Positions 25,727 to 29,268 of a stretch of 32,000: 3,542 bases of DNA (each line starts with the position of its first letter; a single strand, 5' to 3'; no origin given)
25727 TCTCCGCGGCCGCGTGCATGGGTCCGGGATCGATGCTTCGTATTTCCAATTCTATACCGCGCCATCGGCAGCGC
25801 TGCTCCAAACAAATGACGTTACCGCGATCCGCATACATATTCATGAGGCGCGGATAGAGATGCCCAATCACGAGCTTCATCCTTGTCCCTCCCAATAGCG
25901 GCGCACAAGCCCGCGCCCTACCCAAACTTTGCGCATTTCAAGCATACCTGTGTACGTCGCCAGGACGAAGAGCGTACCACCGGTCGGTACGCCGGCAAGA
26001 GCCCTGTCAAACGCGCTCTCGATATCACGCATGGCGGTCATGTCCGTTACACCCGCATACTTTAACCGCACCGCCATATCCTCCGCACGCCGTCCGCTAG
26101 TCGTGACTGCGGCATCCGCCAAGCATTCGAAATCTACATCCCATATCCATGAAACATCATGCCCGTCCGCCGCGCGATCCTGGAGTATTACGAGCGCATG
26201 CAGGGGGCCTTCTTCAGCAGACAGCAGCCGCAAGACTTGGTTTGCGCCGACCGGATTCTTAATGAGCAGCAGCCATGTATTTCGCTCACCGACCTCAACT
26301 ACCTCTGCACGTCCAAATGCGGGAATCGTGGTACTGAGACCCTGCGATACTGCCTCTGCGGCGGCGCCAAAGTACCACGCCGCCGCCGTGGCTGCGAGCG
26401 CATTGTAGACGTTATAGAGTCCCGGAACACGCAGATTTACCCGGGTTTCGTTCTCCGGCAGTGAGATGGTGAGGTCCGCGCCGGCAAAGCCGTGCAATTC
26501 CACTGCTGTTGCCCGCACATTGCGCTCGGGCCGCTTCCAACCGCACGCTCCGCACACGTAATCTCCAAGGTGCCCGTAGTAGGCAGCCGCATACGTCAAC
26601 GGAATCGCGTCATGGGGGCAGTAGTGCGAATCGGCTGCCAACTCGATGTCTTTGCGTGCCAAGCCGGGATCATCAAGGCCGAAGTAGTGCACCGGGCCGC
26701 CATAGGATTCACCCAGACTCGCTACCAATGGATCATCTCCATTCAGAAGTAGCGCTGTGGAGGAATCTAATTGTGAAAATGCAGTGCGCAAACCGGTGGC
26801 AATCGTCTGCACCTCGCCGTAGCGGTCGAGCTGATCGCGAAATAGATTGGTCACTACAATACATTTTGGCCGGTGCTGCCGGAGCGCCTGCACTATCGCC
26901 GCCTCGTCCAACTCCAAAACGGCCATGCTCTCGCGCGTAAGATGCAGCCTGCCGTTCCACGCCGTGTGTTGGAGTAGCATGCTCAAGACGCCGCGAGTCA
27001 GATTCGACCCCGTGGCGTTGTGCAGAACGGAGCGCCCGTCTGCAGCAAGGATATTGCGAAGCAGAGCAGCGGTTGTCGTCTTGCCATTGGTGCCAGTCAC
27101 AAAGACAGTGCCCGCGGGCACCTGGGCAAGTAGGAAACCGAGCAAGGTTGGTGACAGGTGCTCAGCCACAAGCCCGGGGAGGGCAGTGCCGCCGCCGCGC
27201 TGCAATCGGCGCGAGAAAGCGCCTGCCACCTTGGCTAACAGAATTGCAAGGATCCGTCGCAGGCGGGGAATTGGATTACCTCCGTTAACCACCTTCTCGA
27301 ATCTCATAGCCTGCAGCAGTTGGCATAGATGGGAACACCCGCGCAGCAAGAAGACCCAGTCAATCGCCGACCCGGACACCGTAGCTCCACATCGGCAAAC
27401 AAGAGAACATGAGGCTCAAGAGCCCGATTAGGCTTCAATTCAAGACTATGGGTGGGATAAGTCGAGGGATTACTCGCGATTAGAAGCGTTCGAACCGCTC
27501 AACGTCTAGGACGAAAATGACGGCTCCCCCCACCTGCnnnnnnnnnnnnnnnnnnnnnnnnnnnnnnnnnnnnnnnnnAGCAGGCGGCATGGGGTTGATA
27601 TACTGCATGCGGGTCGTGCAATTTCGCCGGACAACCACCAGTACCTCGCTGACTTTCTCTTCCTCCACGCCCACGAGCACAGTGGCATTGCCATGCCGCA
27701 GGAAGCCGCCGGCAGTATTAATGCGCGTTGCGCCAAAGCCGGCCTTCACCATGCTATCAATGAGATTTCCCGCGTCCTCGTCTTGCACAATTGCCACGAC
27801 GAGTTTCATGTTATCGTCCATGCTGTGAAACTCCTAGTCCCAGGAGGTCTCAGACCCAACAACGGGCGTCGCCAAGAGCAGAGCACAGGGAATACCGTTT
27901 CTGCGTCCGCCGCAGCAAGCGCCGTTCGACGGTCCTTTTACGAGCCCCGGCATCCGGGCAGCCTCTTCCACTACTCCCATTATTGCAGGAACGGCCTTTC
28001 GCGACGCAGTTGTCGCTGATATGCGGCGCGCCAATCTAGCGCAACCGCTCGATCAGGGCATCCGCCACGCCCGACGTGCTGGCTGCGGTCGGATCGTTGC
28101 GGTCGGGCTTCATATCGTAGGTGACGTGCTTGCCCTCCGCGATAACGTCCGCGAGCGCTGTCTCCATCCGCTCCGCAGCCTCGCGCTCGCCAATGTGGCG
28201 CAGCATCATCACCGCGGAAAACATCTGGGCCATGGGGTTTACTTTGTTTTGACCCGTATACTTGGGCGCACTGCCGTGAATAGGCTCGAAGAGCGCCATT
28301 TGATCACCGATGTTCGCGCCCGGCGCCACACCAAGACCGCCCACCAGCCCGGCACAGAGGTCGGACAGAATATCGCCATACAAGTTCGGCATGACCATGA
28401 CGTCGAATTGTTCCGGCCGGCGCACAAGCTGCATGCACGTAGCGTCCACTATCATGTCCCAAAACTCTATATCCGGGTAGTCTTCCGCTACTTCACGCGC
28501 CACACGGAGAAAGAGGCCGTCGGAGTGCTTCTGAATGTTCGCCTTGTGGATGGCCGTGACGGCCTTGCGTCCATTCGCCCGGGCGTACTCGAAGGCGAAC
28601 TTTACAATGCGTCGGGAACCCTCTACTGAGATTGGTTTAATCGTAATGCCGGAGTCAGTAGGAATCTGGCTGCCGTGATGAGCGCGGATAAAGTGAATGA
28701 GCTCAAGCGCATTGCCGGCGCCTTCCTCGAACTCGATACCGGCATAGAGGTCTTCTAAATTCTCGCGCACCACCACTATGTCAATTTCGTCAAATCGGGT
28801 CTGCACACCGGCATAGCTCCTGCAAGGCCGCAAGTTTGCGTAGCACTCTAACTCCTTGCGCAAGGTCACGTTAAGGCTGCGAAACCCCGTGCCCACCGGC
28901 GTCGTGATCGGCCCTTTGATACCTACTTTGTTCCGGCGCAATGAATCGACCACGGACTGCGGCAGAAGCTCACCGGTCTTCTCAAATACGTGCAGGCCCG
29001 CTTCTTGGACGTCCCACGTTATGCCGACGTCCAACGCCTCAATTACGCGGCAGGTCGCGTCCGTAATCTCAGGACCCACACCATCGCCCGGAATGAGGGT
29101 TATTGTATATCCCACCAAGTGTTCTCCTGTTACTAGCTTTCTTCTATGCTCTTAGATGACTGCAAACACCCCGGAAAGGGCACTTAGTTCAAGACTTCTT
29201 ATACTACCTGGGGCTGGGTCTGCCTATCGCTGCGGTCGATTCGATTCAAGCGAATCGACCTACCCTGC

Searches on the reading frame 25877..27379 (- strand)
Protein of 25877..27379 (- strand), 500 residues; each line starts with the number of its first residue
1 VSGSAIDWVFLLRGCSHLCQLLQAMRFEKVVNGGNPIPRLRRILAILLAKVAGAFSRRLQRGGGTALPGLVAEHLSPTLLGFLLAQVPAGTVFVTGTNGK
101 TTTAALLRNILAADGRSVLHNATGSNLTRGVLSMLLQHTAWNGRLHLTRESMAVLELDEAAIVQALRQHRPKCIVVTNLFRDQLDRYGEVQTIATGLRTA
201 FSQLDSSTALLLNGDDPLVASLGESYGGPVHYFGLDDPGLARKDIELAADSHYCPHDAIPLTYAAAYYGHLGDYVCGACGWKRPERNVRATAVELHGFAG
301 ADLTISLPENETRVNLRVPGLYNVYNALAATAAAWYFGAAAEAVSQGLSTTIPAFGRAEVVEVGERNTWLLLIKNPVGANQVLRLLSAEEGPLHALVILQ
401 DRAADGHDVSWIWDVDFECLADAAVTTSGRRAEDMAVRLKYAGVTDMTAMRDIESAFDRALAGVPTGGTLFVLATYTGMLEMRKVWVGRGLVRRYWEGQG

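Call 39: search_protein_families(library=ncbifam, proteins=[window:25877-27379:-])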
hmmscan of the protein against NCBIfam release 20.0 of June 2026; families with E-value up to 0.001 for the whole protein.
window:25877-27379:- (500 aa): 24 families
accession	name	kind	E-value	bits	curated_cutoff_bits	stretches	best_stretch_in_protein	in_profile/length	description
NF045635.1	isoglutsynth_MurT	equivalog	1.2e-81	274.9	800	1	42-494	5-444/447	lipid II isoglutaminyl synthase subunit MurT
NF052464.1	L2IsogltmlsynMurTStaph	equivalog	7.6e-69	232.6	800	1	41-461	2-406/435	lipid II isoglutaminyl synthase subunit MurT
NF053645.1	pMurC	equivalog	2.2e-29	102.5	560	1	92-392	105-391/492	pseudomurein biosynthesis peptide ligase pMurC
TIGR01143.1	murF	subfamily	2.5e-20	72.8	288.6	2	83-251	68-231/418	UDP-N-acetylmuramoyl-tripeptide--D-alanyl-D-alanine ligase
NF008896.0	PRK11929.1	equivalog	1.5e-19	69.4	1023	1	92-369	607-834/965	bifunctional UDP-N-acetylmuramoyl-L-alanyl-D-glutamate--2,6-diaminopimelate ligase MurE/UDP-N-acetylmuramoyl-tripeptide--D-alanyl-D-alanine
NF001126.0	PRK00139.1-4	equivalog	7.9e-19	67.5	373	2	288-366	264-341/486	UDP-N-acetylmuramoyl-L-alanyl-D-glutamate--2,6-diaminopimelate ligase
TIGR01082.1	murC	equivalog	2.2e-16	60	335.1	2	91-225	102-222/449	UDP-N-acetylmuramate--L-alanine ligase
NF001124.0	PRK00139.1-2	equivalog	3.2e-14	52.6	476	2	299-366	283-349/500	UDP-N-acetylmuramoyl-L-alanyl-D-glutamate--2,6-diaminopimelate ligase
NF008041.0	PRK10773.1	equivalog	6.6e-14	51.5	551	2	290-367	251-327/453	UDP-N-acetylmuramoyl-tripeptide--D-alanyl-D-alanine ligase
TIGR01087.1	murD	equivalog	5.3e-13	48.8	211.95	1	88-256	103-255/441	UDP-N-acetylmuramoyl-L-alanine--D-glutamate ligase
TIGR01085.1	murE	subfamily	1.1e-12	47.6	257.3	1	92-365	88-330/472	UDP-N-acetylmuramyl-tripeptide synthetase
NF010623.0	PRK14016.1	subfamily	1.2e-12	46.9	877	1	92-237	483-635/871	cyanophycin synthetase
NF053647.1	pMurD2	equivalog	1.9e-11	43.5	550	1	90-223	100-222/405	pseudomurein biosynthesis peptide ligase pMurD2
TIGR02068.2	cya_phycin_syn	equivalog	2.6e-11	42.3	850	1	92-236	482-632/862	cyanophycin synthetase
NF001123.0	PRK00139.1-1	equivalog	4.8e-10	38.7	586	1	92-218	110-243/493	UDP-N-acetylmuramoyl-L-alanyl-D-glutamate--2,6-diaminopimelate ligase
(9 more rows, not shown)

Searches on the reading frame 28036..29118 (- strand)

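Call 39: search_protein_families(library=ncbifam, proteins=[window:28036-29118:-])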
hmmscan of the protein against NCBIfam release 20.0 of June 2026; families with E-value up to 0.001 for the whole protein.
window:28036-29118:- (360 aa): 16 families
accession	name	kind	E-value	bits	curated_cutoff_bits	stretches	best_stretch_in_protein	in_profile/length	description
NF006529.0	PRK08997.1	equivalog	1.5e-125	418.6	510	1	3-359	3-335/335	isocitrate dehydrogenase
NF006673.0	PRK09222.1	equivalog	7.1e-118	394.6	509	2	157-359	140-341/482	NADP-dependent isocitrate dehydrogenase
TIGR00175.1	mito_nad_idh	equivalog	3.5e-110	368.3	432.4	2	160-358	140-333/334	isocitrate dehydrogenase (NAD(+))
NF040626.1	AksF2_Meth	equivalog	3.5e-101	338.8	540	1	4-339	2-316/333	homoisocitrate dehydrogenase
TIGR02088.1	LEU3_arch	subfamily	2.3e-98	329.4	409.8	2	152-336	129-310/324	isopropylmalate/isohomocitrate dehydrogenases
TIGR00183.1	prok_nadp_idh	equivalog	1.5e-97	327.1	567.3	2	6-212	29-250/417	isocitrate dehydrogenase (NADP(+))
TIGR02924.1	ICDH_alpha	equivalog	1.4e-95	321.2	561.35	1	5-359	2-337/473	isocitrate dehydrogenase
NF005425.0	PRK07006.1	equivalog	1.5e-93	313.9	490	2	6-213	29-251/416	NADP-dependent isocitrate dehydrogenase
NF040619.1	AksF_Meth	equivalog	3.4e-83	279.6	500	1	5-336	3-330/343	homoisocitrate dehydrogenase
NF002898.0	PRK03437.1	equivalog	4e-77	259.8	393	1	4-357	5-343/347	3-isopropylmalate dehydrogenase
NF005036.0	PRK06451.1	equivalog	4.6e-75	252.9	484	1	6-358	26-407/412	NADP-dependent isocitrate dehydrogenase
NF005610.0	PRK07362.1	equivalog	8.8e-75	252.1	585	2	6-211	31-258/474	NADP-dependent isocitrate dehydrogenase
TIGR02089.1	TTC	equivalog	3.6e-67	226.7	470.4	1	3-353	3-350/352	tartrate dehydrogenase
NF040855.1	iso_homocit_dh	equivalog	2.2e-60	204.7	680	1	4-337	2-303/345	isocitrate--homoisocitrate dehydrogenase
NF006048.0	PRK08194.1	equivalog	9.1e-58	196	501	1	4-360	4-350/352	tartrate dehydrogenase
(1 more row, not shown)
